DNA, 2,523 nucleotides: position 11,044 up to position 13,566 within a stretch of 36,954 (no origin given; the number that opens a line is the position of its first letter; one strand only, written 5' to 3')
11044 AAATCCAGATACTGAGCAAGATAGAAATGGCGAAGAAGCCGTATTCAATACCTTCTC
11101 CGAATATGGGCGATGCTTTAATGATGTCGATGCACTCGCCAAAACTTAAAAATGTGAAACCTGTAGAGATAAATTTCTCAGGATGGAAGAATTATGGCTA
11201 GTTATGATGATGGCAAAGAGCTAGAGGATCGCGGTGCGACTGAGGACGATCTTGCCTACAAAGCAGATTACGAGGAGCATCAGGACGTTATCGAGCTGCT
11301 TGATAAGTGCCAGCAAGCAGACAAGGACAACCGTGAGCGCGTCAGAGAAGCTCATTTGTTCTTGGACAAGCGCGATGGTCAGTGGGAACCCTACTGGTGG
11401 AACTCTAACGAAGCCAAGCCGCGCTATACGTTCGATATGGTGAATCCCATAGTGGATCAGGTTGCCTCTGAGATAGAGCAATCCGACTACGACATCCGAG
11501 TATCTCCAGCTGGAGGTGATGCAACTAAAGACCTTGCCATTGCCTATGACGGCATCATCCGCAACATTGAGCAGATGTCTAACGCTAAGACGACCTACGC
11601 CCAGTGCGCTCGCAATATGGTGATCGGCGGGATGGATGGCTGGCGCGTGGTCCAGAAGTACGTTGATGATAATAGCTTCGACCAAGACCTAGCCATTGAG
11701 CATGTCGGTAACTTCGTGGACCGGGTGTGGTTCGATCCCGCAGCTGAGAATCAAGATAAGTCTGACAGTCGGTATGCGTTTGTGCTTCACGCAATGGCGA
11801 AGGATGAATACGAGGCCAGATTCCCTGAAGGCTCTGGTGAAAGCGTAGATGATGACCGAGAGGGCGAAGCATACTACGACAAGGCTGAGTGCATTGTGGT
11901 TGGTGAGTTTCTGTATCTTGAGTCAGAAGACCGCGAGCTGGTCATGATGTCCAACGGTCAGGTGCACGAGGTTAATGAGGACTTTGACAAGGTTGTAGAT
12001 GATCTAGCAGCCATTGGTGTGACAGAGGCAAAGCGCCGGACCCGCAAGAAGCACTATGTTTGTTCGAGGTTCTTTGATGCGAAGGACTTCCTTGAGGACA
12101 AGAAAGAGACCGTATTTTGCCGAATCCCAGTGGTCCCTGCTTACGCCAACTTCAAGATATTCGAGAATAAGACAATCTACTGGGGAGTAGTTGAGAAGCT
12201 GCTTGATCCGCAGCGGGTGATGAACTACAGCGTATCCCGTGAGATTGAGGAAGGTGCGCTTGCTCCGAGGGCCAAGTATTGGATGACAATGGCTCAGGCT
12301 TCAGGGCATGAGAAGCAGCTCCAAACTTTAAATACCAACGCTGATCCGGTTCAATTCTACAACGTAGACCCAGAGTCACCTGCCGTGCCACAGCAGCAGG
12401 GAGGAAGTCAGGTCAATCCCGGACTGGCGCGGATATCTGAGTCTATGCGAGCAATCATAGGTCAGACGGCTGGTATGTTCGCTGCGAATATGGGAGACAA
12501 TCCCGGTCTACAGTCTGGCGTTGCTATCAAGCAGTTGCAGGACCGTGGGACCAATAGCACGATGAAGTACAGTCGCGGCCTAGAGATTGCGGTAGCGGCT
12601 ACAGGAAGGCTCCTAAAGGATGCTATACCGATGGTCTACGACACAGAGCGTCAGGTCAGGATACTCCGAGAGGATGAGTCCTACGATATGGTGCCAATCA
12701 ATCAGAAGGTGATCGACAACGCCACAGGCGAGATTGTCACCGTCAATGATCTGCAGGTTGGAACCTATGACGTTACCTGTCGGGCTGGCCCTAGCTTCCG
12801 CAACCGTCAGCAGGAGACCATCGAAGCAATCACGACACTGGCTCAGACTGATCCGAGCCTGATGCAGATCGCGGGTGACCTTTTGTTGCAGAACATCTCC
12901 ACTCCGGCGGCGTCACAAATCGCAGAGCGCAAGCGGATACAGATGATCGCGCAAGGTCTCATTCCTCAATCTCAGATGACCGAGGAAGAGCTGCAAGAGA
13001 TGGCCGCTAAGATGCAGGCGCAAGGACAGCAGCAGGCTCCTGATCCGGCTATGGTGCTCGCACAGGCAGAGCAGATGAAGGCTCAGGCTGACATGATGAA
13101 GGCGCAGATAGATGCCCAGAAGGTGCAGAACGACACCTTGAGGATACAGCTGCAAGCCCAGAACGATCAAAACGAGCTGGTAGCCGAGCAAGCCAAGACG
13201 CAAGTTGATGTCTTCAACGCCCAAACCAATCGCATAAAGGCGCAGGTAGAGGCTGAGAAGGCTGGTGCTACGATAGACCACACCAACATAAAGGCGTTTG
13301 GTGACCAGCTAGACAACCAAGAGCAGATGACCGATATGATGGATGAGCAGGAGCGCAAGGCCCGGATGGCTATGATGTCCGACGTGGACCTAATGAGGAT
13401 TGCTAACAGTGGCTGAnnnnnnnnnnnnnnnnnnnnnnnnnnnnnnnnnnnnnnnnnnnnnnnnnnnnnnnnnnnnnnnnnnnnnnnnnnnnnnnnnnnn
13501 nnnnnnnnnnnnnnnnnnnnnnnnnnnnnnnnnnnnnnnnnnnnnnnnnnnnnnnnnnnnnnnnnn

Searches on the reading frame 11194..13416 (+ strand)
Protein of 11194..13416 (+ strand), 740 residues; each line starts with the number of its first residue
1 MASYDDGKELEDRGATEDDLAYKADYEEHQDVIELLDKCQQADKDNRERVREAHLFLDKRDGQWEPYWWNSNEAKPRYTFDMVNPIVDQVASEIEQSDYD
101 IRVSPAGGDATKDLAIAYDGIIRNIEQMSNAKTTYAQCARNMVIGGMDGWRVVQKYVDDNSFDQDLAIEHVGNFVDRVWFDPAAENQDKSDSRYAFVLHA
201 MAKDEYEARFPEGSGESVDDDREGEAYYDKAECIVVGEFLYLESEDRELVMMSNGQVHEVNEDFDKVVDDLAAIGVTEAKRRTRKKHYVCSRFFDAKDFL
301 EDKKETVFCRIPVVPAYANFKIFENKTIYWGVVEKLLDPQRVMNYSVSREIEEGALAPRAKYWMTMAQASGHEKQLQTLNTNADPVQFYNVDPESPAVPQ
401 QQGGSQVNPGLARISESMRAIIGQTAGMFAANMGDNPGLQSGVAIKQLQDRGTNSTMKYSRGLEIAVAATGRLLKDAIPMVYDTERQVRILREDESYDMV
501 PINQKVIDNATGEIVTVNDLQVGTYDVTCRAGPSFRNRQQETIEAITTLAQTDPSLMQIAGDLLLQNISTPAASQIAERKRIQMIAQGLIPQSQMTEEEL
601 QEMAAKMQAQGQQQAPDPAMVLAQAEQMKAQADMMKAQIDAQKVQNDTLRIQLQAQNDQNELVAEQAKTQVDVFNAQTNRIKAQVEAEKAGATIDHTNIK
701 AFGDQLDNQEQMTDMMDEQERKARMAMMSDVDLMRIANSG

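Call 14: search_protein_families(library=phrogs, proteins=[window:11194-13416:+], max_evalue=0.001)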
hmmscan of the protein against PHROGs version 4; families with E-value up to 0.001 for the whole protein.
window:11194-13416:+ (740 aa): 2 families
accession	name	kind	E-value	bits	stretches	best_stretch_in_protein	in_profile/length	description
phrog_156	-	head and packaging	6.6e-117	392.6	1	25-705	8-663/681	portal protein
phrog_14911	-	unknown function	2.5e-33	116.6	1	24-377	2-364/404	-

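Call 16: search_dna_similar(query=window:11194-13416:+, collection=phages, mode=protein, max_rows=25)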
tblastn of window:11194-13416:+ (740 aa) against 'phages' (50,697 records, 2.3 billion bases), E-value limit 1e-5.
Records with a match: 243; places in all: 244; records where one place covers at least 80% of the query: 159.
Best place of each record, by identity: <60% 243.
By first word of the organism name: Salmonella 95; Vibrio 34; Escherichia 28; Enterobacteria 16; Bacteriophage 15; Caudoviricetes 8; Ralstonia 5; Shewanella 3; Pseudomonas 3; Klebsiella 3; and 19 more.
By host as written in the record: - 34; Salmonella enterica subsp. enterica serovar Typhimurium 21; Salmonella sp. 17; Escherichia coli 15; Vibrio crassostreae 12; Salmonella enterica 11; Vibrio lentus 8; Escherichia coli K-12 MG1655 5; and 83 more.
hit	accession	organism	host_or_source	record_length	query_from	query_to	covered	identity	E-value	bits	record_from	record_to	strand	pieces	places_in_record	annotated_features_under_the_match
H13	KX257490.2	Pseudoalteromonas virus vB_PspP-H6/1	Pseudoalteromonas sp. H6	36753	28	670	87%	44.3%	1e-160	520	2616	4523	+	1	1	putative portal protein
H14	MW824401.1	Vibrio phage 5P1a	Vibrio crassostreae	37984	33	655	84%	41.4%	6e-126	420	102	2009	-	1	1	none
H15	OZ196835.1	Vibrio phage 234P9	Seawater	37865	33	655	84%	41.4%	8e-126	419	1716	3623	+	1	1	portal protein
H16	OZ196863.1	Vibrio phage 234P7a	Seawater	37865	33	655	84%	41.4%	8e-126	419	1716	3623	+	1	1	portal protein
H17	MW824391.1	Vibrio phage 340E47.2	Vibrio crassostreae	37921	33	655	84%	41.4%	8e-126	419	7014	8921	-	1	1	putative portal protein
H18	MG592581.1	Vibrio phage 1.211.A._10N.222.52.F11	Vibrio tasmaniensis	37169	100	665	76%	32.8%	3e-74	268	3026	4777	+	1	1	portal protein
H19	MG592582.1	Vibrio phage 1.211.B._10N.222.52.F11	Vibrio tasmaniensis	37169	100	665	76%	32.8%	3e-74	268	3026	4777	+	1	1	portal protein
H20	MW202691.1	Caudoviricetes sp.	Manatee Spring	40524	20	596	78%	31.7%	4e-75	271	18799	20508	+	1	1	phage P22 like portal protein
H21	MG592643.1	Vibrio phage 1.275.O._10N.286.54.E11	Vibrio cyclitrophicus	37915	32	708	91%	26.7%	6e-39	162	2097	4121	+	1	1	portal protein | terminase large subunit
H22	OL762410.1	Vibrio phage vB_ValP_FGH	Vibrio alginolyticus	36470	73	662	80%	30.6%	7e-66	243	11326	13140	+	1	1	hypothetical protein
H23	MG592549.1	Vibrio phage 1.183.O._10N.286.48.B7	Vibrio sp.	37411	98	665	77%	31.6%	2e-67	248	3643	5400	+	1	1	portal protein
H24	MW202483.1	Caudoviricetes sp.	Manatee Spring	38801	74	683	82%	29.4%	3e-55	211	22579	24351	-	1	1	phage P22 like portal protein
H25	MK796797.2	Shewanella phage X14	Shewanella inventionis KX27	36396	98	665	77%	31.5%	6e-67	246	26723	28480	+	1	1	portal protein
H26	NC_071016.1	Shewanella phage X14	Shewanella inventionis KX27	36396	98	665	77%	31.5%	6e-67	246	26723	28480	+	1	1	portal protein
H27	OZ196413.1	Vibrio phage D478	Seawater and oysters mix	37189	98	664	77%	31.5%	3e-68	251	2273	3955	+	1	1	portal protein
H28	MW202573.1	Caudoviricetes sp.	Manatee Spring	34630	71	683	83%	29.0%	4e-60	226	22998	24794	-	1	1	phage P22 like portal protein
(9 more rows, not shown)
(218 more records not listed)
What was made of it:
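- Tried and rejected: The portal is closest to Pseudoalteromonas and Vibrio podoviruses at 41-44% (call 16).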
